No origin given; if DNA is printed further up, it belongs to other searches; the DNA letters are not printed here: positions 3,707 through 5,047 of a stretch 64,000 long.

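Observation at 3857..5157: Virus-borne IsrB (HNH-less IscB) with a structured GC-rich upstream region as candidate omega-RNA, under a viral promoter box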

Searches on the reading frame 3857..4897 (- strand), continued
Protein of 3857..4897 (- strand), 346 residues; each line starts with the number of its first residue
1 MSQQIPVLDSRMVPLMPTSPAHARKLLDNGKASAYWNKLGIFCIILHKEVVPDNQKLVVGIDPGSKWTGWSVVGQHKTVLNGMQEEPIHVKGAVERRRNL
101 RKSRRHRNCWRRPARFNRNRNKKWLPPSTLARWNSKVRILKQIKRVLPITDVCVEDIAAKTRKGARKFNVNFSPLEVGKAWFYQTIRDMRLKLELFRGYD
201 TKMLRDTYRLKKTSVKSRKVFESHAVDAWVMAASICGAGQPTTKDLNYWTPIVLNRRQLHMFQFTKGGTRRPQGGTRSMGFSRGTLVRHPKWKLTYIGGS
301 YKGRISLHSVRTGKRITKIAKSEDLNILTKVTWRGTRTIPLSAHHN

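Call 62: fold_search(model_id=the predicted structure, library=pdb)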
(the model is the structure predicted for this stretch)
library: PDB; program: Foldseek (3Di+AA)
matches with E <= 10: 877; with E <= 0.001: 20
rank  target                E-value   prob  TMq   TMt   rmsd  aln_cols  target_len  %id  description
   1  8dmb_P                6.1e-26  1.00  0.63  0.66  12.3       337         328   29  Structure of Desulfovirgula thermocuniculi IsrB (DtIsrB) in complex with omega RNA and target DNA (released 2022-10-19)
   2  7utn_D                9.6e-18  1.00  0.60  0.52  14.5       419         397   20  IscB and wRNA bound to Target DNA (released 2022-06-15)
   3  7xht_A                1.2e-17  1.00  0.57  0.51  15.2       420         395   19  Structure of the OgeuIscB-omega RNA-target DNA complex (released 2022-12-14)
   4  8ctl_D                2.7e-17  1.00  0.61  0.53  15.3       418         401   19  IscB and wRNA bound to Target DNA (locked state) (released 2022-06-15)
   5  9k30_A                9.0e-17  1.00  0.59  0.47  13.6       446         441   22  Cryo-EM structure of the TbaIscB-omega RNA-target DNA complex (released 2026-02-04)
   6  8csz_D                2.7e-16  1.00  0.60  0.43  16.2       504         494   16  IscB and wRNA bound to Target DNA (released 2022-06-15)
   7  9liq_A                4.5e-15  1.00  0.59  0.42  15.4       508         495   17  CryoEM Structures Uncover the Unexpected Hinges of IscB for Enhanced Gene Editing (released 2026-01-21)
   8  9k2z_A                2.5e-14  1.00  0.48  0.62  11.2       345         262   18  Cryo-EM structure of the HfmIscB-omega RNA-target DNA complex (released 2026-02-04)
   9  9nvu_P                3.6e-11  1.00  0.54  0.33  15.7       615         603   12  Engineered OrufIscB-omegaRNA-target DNA complex (released 2025-05-21)
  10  9lir_D                6.2e-11  1.00  0.55  0.40  15.4       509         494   16  CryoEM Structures Uncover the Unexpected Hinges of IscB for Enhanced Gene Editing (released 2026-01-21)
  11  4ld0_B                7.0e-05  1.00  0.28  0.56   5.8       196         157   14  T. thermophilus RuvC in complex with Holliday junction substrate (released 2013-09-04)
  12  7w8d_B                1.5e-04  1.00  0.29  0.60   6.4       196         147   14  The structure of Deinococcus radiodurans RuvC (released 2022-08-17)
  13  4ld0_A                2.2e-04  1.00  0.28  0.55   5.4       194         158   16  T. thermophilus RuvC in complex with Holliday junction substrate (released 2013-09-04)
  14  7xhj_A                2.8e-04  1.00  0.31  0.62   5.9       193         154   15  Crystal structure of RuvC from Deinococcus radiodurans (released 2022-07-06)
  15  7w8d_A                3.2e-04  1.00  0.30  0.60   5.6       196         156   14  The structure of Deinococcus radiodurans RuvC (released 2022-08-17)
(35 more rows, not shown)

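Call 67: find_encoding_contigs(protein=P0017, flank=8000, max_places=3)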
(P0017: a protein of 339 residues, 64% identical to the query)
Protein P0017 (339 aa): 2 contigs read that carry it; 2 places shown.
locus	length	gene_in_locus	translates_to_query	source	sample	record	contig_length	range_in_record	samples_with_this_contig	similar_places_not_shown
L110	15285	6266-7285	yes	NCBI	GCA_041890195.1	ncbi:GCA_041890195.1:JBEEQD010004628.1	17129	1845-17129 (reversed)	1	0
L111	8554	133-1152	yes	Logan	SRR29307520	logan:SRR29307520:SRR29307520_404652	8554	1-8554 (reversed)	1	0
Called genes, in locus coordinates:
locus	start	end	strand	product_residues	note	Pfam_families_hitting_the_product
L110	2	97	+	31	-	?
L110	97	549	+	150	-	-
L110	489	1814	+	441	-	PF00176:SNF2-rel_dom, PF00271:Helicase_C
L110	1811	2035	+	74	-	-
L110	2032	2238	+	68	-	-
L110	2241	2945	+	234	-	-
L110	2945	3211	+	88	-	-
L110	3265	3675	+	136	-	-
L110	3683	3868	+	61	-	-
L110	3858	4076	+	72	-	-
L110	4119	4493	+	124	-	-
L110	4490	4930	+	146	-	-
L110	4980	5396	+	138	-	-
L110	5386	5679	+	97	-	-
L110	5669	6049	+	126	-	-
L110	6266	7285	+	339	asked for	PF14239:RRXRR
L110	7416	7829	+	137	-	-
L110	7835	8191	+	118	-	-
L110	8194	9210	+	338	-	PF13186:SPASM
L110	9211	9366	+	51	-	-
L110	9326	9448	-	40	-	-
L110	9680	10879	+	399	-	-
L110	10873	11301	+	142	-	PF01485:IBR (faint)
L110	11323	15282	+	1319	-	PF03167:UDG, PF02811:PHP, PF07733:DNA_pol3_alpha, PF17657:DNA_pol3_finger, PF14579:HHH_6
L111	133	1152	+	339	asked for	PF14239:RRXRR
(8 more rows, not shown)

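Call 89: find_encoding_contigs(protein=P0002, flank=2000, max_places=3)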
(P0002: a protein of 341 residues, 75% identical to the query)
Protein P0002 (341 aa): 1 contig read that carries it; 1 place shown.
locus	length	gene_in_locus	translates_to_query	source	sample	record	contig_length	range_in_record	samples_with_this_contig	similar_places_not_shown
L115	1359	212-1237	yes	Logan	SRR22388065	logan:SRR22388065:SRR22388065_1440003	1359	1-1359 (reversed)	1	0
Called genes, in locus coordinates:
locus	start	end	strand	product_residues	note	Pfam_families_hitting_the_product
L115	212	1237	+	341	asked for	PF14239:RRXRR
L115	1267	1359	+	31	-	?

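Call 90: find_encoding_contigs(protein=P0003, flank=2000, max_places=3)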
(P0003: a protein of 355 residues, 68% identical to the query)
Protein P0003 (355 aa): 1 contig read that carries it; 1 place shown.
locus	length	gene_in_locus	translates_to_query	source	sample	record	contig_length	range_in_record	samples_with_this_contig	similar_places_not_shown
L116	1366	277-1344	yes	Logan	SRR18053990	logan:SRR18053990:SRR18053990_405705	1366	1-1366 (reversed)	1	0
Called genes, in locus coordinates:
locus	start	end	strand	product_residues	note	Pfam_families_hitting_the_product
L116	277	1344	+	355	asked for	PF14239:RRXRR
